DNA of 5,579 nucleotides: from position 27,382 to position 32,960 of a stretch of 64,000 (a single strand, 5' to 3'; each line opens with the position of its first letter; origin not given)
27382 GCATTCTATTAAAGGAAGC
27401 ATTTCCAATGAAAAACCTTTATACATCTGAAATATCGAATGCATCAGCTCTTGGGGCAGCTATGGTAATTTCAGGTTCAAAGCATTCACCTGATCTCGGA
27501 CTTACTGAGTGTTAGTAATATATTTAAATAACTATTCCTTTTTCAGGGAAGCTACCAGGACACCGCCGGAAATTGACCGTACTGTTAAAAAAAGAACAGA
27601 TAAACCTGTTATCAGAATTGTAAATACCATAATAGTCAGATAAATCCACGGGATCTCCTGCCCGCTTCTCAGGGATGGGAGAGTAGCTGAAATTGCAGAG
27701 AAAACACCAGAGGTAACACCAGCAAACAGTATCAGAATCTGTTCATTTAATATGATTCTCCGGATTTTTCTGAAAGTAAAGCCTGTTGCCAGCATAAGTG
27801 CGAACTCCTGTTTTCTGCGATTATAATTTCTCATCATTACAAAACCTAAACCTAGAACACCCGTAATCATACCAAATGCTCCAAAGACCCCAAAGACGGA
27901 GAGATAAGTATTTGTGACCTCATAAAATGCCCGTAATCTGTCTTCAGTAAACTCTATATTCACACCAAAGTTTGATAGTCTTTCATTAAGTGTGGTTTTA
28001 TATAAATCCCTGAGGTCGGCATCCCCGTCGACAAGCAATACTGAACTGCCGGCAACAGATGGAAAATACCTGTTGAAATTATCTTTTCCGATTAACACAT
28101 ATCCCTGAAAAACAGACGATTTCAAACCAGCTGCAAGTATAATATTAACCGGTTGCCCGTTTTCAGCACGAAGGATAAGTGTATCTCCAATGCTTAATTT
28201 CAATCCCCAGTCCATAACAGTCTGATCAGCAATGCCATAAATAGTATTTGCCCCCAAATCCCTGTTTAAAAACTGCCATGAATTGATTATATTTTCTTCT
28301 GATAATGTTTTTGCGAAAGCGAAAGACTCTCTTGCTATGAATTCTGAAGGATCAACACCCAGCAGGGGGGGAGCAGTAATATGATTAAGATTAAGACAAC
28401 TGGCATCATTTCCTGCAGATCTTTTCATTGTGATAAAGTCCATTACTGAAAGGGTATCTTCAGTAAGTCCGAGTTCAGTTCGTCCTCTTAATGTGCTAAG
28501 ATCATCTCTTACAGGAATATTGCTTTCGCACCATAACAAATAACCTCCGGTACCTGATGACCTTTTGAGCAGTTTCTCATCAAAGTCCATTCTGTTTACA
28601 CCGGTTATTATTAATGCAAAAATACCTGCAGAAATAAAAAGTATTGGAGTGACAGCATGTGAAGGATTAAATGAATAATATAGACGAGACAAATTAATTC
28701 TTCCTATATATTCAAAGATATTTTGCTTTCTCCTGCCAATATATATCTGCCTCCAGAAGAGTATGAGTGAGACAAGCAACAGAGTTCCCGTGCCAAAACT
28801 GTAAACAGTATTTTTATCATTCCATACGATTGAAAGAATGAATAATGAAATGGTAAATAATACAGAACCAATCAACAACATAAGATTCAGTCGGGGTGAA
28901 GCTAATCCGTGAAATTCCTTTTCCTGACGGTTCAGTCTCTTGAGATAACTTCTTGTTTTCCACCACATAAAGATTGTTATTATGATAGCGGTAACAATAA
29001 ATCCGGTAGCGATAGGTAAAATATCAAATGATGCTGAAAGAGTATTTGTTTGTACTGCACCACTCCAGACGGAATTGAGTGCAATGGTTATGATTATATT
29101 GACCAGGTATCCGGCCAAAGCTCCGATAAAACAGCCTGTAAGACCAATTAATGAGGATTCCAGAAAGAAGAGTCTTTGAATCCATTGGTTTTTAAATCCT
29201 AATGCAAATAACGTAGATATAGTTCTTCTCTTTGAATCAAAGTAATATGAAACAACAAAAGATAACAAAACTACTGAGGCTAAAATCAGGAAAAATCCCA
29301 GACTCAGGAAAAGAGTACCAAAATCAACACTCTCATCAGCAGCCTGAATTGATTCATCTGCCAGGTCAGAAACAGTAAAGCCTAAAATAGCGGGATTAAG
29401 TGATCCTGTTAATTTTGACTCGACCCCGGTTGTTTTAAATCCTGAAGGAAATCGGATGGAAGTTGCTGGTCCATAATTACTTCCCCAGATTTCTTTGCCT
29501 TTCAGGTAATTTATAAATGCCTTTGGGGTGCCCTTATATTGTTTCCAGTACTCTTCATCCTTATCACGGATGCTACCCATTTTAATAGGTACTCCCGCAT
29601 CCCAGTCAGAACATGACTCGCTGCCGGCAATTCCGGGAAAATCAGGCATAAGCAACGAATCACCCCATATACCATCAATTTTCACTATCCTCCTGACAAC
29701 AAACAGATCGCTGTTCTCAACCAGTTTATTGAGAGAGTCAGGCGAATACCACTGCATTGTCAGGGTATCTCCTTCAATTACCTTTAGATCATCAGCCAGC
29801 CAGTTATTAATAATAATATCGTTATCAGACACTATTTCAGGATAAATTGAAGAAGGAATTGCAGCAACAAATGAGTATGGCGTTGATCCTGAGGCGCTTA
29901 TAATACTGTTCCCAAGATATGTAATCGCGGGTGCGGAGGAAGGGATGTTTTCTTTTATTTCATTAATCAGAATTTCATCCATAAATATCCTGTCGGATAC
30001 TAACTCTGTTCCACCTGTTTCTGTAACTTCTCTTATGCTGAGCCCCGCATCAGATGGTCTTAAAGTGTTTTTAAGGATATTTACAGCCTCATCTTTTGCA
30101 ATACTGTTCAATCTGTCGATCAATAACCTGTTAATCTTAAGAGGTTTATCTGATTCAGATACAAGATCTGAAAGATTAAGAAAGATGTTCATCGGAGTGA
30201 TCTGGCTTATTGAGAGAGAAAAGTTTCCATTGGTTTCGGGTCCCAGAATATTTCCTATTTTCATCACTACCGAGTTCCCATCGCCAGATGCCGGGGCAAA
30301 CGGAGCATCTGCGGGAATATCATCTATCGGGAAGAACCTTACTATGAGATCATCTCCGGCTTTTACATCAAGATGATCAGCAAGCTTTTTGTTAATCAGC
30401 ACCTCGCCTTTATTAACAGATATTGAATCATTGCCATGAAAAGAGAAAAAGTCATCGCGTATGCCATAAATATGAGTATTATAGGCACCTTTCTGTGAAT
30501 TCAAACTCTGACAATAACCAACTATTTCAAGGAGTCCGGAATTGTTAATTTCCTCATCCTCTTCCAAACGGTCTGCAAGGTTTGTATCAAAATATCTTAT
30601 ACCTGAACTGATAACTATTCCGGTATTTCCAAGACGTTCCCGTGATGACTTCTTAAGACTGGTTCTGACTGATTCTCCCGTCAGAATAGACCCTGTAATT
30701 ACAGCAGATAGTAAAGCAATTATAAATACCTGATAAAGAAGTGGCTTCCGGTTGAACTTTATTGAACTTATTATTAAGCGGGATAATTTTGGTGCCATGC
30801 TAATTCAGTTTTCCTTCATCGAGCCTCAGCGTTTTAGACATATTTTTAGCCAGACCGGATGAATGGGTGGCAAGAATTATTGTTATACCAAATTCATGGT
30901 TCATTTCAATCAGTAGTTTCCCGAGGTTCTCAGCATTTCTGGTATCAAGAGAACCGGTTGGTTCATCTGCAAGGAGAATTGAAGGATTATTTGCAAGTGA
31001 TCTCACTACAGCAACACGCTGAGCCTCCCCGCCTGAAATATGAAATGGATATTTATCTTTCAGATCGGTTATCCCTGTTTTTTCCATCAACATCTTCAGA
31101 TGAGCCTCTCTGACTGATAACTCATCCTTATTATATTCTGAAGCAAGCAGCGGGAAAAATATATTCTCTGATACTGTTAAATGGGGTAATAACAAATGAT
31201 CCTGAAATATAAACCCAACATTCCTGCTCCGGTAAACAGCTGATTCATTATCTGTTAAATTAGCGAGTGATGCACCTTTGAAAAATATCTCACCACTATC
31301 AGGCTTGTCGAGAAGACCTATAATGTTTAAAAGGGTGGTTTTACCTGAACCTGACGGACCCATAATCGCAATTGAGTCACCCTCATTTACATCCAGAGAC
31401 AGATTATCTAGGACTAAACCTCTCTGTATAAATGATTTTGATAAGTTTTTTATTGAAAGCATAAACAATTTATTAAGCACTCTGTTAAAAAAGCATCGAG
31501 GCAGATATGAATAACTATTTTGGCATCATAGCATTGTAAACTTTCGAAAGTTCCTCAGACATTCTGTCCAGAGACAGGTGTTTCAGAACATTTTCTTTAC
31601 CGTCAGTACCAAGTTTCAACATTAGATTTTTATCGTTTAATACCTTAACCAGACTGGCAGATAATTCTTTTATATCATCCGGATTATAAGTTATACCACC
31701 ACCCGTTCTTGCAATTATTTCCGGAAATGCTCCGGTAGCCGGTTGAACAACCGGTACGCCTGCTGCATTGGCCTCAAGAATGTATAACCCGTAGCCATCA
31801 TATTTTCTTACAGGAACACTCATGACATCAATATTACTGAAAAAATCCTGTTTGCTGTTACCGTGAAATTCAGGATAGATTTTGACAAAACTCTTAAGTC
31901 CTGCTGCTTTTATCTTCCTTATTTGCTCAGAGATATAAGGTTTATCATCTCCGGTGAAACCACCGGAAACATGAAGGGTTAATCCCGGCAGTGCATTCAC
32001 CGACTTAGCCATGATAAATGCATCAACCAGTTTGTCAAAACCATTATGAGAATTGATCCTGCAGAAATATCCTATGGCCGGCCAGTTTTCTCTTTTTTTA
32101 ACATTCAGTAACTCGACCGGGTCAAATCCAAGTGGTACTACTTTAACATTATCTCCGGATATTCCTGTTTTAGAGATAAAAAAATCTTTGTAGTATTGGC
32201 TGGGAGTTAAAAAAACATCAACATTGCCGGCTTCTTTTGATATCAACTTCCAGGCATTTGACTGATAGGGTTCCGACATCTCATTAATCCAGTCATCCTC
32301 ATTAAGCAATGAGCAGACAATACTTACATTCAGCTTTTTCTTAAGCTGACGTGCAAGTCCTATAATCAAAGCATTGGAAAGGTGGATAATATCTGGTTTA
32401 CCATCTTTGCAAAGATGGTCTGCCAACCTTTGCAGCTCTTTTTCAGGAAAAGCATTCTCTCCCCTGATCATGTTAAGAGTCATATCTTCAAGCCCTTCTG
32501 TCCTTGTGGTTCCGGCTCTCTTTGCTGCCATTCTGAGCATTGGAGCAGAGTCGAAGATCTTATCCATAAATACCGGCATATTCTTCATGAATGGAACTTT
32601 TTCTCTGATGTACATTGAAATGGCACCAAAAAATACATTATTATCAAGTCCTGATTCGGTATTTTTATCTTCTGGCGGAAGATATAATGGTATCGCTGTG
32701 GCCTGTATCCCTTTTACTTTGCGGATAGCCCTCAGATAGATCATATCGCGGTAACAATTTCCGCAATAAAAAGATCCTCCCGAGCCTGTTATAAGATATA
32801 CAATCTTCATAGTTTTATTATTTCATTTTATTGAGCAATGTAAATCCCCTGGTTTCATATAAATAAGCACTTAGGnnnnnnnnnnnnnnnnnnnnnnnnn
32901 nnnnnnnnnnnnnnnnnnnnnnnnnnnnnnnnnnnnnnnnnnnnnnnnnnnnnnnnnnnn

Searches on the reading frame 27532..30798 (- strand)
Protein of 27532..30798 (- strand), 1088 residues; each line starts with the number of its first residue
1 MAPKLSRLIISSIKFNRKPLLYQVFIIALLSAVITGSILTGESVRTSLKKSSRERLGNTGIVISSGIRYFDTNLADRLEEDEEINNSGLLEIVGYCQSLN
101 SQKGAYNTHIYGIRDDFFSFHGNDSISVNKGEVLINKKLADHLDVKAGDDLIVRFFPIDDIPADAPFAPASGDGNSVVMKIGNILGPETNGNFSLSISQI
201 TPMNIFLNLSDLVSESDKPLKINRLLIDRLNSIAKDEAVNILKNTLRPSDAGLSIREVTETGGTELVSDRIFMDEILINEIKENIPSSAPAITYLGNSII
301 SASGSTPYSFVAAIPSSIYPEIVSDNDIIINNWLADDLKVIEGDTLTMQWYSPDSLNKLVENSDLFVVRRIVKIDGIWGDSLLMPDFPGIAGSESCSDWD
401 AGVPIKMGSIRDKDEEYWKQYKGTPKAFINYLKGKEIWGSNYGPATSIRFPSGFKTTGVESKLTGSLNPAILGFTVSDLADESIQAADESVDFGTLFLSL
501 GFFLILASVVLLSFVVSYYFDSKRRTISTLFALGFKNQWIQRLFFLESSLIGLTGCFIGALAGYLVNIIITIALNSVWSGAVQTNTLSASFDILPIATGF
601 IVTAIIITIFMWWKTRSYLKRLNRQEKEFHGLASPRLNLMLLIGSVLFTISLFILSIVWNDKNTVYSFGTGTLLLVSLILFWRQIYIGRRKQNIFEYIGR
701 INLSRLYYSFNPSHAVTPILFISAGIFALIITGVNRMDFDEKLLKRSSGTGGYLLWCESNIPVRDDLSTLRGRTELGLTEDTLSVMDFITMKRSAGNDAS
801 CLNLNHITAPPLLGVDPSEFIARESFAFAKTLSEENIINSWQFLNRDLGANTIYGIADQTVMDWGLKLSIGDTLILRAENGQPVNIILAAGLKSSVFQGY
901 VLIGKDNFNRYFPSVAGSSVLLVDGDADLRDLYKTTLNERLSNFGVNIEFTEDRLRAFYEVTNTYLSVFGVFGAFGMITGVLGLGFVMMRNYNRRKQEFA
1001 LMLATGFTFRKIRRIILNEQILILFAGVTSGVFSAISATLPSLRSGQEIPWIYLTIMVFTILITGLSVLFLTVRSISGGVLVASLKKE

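Call 7: search_protein_families(library=pfam, proteins=[window:27532-30798:-], max_evalue=0.001)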
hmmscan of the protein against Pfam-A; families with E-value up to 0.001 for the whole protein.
window:27532-30798:- (1088 aa): 1 family
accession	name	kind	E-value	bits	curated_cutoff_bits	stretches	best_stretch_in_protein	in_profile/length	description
PF02687.27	FtsX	-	4.5e-17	62.7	25.5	2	500-617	3-117/120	FtsX-like permease C-terminal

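Call 18: search_protein_families(library=ncbifam, proteins=[window:27532-30798:-], max_evalue=0.001)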
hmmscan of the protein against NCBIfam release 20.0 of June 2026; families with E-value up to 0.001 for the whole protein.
window:27532-30798:- (1088 aa): 3 families
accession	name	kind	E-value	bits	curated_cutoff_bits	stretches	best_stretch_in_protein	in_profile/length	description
TIGR03434.1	ADOP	subfamily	3.3e-08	32.1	622.3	1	947-1038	659-750/803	ADOP family duplicated permease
NF008357.0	PRK11146.1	exception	1.2e-05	24.4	439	0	521-577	296-352/414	lipoprotein-releasing ABC transporter permease subunit LolE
TIGR02213.1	lolE_release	exception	0.00022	20.2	540.35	0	521-575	293-347/411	lipoprotein-releasing ABC transporter permease subunit LolE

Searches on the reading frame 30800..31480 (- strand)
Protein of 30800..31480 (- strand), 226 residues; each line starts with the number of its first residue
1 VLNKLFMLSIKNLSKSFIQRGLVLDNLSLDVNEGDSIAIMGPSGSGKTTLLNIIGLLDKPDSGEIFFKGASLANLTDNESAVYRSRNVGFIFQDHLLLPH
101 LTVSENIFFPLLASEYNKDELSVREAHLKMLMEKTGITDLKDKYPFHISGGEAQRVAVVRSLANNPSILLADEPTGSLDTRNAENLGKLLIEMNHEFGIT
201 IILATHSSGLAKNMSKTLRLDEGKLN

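Call 7: search_protein_families(library=pfam, proteins=[window:30800-31480:-], max_evalue=0.001)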
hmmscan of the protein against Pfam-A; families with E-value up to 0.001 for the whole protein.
window:30800-31480:- (226 aa): 4 families
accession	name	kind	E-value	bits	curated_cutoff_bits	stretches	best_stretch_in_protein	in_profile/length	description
PF00005.33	ABC_tran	-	6.8e-34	117.8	25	1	24-175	1-136/137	ABC transporter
PF13304.12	AAA_21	-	3.8e-08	34.2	27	0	161-210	251-302/304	AAA domain, putative AbiEii toxin, Type IV TA system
PF02463.25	SMC_N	-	5.5e-06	26.4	40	1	37-220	27-211/220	RecF/RecN/SMC N terminal domain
PF13555.12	AAA_29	-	0.00042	20.4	27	1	28-52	16-40/61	P-loop containing region of AAA domain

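Call 18: search_protein_families(library=ncbifam, proteins=[window:30800-31480:-], max_evalue=0.001)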
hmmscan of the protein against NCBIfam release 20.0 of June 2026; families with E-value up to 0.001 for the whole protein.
window:30800-31480:- (226 aa): 187 families (the best 25 are shown)
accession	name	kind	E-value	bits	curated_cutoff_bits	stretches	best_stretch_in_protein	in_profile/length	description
TIGR02211.1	LolD_lipo_ex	equivalog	3.5e-63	213.1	307.75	1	7-225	1-219/221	lipoprotein-releasing ABC transporter ATP-binding protein LolD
TIGR03608.1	L_ocin_972_ABC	subfamily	4.5e-58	196.1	254.85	1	10-220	1-206/206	putative bacteriocin export ABC transporter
NF008639.0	PRK11629.1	equivalog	4.1e-55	186.7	360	1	7-225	6-224/234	lipoprotein-releasing ABC transporter ATP-binding protein LolD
NF038007.1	ABC_ATP_DarD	equivalog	1.6e-53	181.4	375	1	7-225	1-218/218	darobactin export ABC transporter ATP-binding protein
TIGR02673.1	FtsE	equivalog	2.3e-52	177.8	264.85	1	7-223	1-213/214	cell division ATP-binding protein FtsE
NF007879.0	PRK10584.1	equivalog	3.5e-49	167.6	336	1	23-225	25-224/228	putative ABC transporter ATP-binding protein YbbA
TIGR03265.1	PhnT2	equivalog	1.1e-47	163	457.7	1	7-215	4-202/353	putative 2-aminoethylphosphonate ABC transporter ATP-binding protein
TIGR00968.1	3a0106s01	subfamily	2.5e-47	161.4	342.75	1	9-218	2-201/237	sulfate ABC transporter ATP-binding protein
NF040933.2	ABC_arch_GlcV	equivalog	1.7e-45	155.4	450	1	9-207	4-201/357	glucose ABC transporter ATP-binding protein GlcV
NF040840.2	tungstate_WtpC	equivalog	3.6e-45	154.8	440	1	7-211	1-194/347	tungstate ABC transporter ATP-binding protein WtpC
NF008105.0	PRK10851.1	equivalog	1.4e-44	152.2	502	1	8-214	3-203/362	sulfate/thiosulfate ABC transporter ATP-binding protein CysA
NF043075.1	MMSYN1_0197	equivalog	1.5e-44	152.4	550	1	7-223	2-209/341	spermidine/putrescine ABC transporter ATP-binding protein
NF007826.0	PRK10535.1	equivalog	1.6e-44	152.2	966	1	20-225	20-221/648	macrolide ABC transporter ATP-binding protein/permease MacB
TIGR02315.1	ABC_phnC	equivalog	4.7e-44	150.6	266.1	1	7-216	1-214/243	phosphonate ABC transporter ATP-binding protein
TIGR02982.1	heterocyst_DevA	subfamily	8.5e-44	149.7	295.8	1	9-225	3-219/220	ABC exporter ATP-binding subunit, DevA family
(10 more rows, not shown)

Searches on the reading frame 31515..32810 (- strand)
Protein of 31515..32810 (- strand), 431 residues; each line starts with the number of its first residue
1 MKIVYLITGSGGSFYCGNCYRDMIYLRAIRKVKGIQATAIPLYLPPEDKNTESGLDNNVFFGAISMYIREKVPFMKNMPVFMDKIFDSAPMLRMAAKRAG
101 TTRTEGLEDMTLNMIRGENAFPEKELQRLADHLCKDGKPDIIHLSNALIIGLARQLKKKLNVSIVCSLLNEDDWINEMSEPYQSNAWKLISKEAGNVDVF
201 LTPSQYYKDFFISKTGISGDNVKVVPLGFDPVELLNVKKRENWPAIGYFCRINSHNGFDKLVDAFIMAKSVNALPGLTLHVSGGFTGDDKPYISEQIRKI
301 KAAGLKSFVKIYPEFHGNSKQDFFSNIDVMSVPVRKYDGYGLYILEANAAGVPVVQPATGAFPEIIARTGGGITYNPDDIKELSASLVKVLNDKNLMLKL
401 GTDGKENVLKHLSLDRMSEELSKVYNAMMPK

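Call 7: search_protein_families(library=pfam, proteins=[window:31515-32810:-], max_evalue=0.001)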
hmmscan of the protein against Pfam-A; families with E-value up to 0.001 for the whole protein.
window:31515-32810:- (431 aa): 4 families
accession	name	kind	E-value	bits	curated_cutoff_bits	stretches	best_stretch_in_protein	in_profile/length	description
PF00534.26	Glycos_transf_1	-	1.1e-15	58.1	26.4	1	239-406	11-171/172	Glycosyl transferases group 1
PF13692.12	Glyco_trans_1_4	-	1.3e-14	55.1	27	1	244-393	2-142/142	Glycosyl transferases group 1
PF13439.12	Glyco_transf_4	-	1.1e-08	35.7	28.5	1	131-231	65-168/170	Glycosyltransferase Family 4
PF13579.12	Glyco_trans_4_4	-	2.3e-06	28.5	29.7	1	122-228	56-158/158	Glycosyl transferase 4-like domain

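Call 18: search_protein_families(library=ncbifam, proteins=[window:31515-32810:-], max_evalue=0.001)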
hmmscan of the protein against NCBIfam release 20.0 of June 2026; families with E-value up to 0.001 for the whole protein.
window:31515-32810:- (431 aa): 18 families
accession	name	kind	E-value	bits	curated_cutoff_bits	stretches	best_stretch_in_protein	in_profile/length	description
TIGR03088.1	stp2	hypoth_equivalog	1.1e-16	60.8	409.05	1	229-428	179-373/374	TIGR03088 family PEP-CTERM/XrtA system glycosyltransferase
NF041876.1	EPS_EpsE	equivalog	1.3e-12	47.7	400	1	221-420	187-388/389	exopolysaccharide biosynthesis GT4 family glycosyltransferase EpsE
NF038295.1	EPS_HpsP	equivalog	2.7e-12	46.4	550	1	238-428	202-387/388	hormogonium polysaccharide biosynthesis glycosyltransferase HpsP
TIGR03999.1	thiol_BshA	equivalog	5.1e-12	45.4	273.7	1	291-429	239-374/375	N-acetyl-alpha-D-glucosaminyl L-malate synthase BshA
NF053787.1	GlcN_PG_synth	equivalog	5e-11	42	480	1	338-428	272-359/361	N-acetylglucosaminyl phosphatidylglycerol synthase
TIGR03449.1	mycothiol_MshA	equivalog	2.6e-10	39.8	462.5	1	248-429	225-404/406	D-inositol-3-phosphate glycosyltransferase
TIGR02149.1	glgA_Coryne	subfamily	3.4e-09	36.3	302.4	1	242-427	203-389/391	glycogen synthase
TIGR04047.1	MSMEG_0565_glyc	hypoth_equivalog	1.4e-08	34.2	259.85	1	260-396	210-344/373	MSMEG_0565 family glycosyltransferase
TIGR02472.1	sucr_P_syn_N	equivalog_domain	1.1e-07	31.1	576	1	339-416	352-429/439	sucrose-phosphate synthase, putative, glycosyltransferase domain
TIGR04063.1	stp3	hypoth_equivalog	1.7e-07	30.5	442.05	1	133-428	87-395/397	TIGR04063 family PEP-CTERM/XrtA system glycosyltransferase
NF012028.0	PRK15484.1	subfamily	1.3e-06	27.8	618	1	200-424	143-374/380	lipopolysaccharide N-acetylglucosaminyltransferase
NF007396.0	PRK09922.1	equivalog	1.3e-06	27.6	385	1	135-394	83-327/361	lipopolysaccharide 1,6-galactosyltransferase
NF038298.1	EPS_HpsO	equivalog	2.9e-06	26.3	575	1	339-428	300-387/388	hormogonium polysaccharide biosynthesis glycosyltransferase HpsO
TIGR02468.1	sucrsPsyn_pln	equivalog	3.9e-05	21.6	1143.95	1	338-415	582-659/1051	sucrose-phosphate synthase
NF047880.1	glyco_SdgA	exception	0.00012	20.8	800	1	269-407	339-470/488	serine-aspartate repeat adhesin O-glycosyltransferase SdgA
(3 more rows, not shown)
